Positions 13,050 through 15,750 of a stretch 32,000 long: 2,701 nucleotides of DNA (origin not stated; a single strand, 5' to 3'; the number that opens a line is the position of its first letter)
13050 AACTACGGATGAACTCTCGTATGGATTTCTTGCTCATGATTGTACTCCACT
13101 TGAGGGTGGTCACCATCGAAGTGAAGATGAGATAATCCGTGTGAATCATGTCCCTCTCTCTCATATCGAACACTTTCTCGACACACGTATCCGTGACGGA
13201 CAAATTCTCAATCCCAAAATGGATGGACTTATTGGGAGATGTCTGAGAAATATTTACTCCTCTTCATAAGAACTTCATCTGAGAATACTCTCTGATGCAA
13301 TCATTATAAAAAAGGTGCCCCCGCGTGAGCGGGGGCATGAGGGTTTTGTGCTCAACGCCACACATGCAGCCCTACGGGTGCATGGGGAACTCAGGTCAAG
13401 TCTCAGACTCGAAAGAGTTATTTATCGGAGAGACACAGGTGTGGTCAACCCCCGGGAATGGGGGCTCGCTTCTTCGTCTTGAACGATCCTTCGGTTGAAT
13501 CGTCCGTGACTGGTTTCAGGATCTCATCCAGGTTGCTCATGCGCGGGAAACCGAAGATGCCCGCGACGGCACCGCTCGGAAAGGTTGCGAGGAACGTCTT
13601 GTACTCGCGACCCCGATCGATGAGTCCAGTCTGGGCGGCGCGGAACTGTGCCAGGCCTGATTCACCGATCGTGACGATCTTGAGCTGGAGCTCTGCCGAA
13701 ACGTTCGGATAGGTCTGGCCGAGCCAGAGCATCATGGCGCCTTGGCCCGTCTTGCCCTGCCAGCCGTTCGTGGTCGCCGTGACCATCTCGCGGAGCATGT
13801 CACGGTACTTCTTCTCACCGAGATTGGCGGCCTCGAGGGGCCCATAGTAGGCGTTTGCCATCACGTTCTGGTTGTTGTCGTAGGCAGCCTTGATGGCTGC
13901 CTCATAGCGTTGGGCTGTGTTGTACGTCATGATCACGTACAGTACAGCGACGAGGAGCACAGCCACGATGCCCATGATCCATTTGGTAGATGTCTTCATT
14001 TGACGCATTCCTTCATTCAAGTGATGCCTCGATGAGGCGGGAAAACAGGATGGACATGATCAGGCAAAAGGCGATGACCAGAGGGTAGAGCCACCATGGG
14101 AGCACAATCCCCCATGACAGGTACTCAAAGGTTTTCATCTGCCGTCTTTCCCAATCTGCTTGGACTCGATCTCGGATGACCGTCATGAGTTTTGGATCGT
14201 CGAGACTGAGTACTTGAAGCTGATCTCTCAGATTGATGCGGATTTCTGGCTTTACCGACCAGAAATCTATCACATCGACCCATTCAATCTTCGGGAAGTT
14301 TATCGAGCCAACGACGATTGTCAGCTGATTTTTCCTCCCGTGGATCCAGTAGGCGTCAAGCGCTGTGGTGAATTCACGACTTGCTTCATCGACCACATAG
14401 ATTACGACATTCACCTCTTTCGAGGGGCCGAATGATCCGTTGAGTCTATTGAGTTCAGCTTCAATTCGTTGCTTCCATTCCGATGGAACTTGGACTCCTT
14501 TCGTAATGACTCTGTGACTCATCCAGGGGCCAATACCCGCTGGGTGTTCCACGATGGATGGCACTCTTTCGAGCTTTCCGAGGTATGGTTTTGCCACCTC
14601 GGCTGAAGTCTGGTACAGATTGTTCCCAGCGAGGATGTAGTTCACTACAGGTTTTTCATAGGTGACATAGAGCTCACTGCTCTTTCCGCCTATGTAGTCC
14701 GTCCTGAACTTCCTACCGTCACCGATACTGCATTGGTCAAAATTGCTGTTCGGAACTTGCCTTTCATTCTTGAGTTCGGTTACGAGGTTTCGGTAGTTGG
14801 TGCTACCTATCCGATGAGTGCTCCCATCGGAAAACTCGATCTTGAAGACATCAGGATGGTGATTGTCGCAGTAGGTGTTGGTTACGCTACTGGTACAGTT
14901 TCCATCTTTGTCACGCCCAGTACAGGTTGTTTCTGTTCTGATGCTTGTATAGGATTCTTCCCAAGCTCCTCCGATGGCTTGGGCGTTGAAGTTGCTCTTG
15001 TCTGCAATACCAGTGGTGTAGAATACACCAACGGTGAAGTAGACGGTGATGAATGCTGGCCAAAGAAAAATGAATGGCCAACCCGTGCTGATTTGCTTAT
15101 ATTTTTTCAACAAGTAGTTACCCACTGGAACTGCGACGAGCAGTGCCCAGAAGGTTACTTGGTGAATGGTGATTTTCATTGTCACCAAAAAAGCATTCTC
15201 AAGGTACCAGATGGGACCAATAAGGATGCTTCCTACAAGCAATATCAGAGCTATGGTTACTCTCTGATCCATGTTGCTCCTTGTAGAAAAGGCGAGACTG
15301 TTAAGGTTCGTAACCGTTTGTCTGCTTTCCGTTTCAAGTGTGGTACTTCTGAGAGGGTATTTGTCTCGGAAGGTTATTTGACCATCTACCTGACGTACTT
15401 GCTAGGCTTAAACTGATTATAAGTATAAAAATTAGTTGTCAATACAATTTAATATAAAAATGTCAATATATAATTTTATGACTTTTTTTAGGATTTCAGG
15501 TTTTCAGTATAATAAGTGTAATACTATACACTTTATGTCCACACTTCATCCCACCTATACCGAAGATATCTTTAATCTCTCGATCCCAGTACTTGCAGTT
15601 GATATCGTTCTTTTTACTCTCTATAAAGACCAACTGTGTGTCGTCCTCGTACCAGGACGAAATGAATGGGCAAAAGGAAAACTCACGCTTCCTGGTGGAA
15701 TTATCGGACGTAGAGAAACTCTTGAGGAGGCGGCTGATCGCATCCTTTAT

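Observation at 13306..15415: A standard-genetic-code, GC-rich two-gene island embedded in a TGA-recoded genome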

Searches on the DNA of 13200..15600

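Call 58: search_rna_families(source=window, start=13200, end=15600, threshold=evalue, max_evalue=1)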
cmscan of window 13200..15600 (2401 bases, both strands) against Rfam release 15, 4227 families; matches with E-value up to 1: 0.
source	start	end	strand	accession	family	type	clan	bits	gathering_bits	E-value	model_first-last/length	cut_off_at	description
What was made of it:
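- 15273..15415 (-): 5' leader of about 140 nt with a small hairpin (loop GACAAAUACCC) and AAGGAG Shine-Dalgarno at 15277-15282. No Rfam family matched (call 58).
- Tried and rejected: Rfam on the island gave no hit (call 58).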
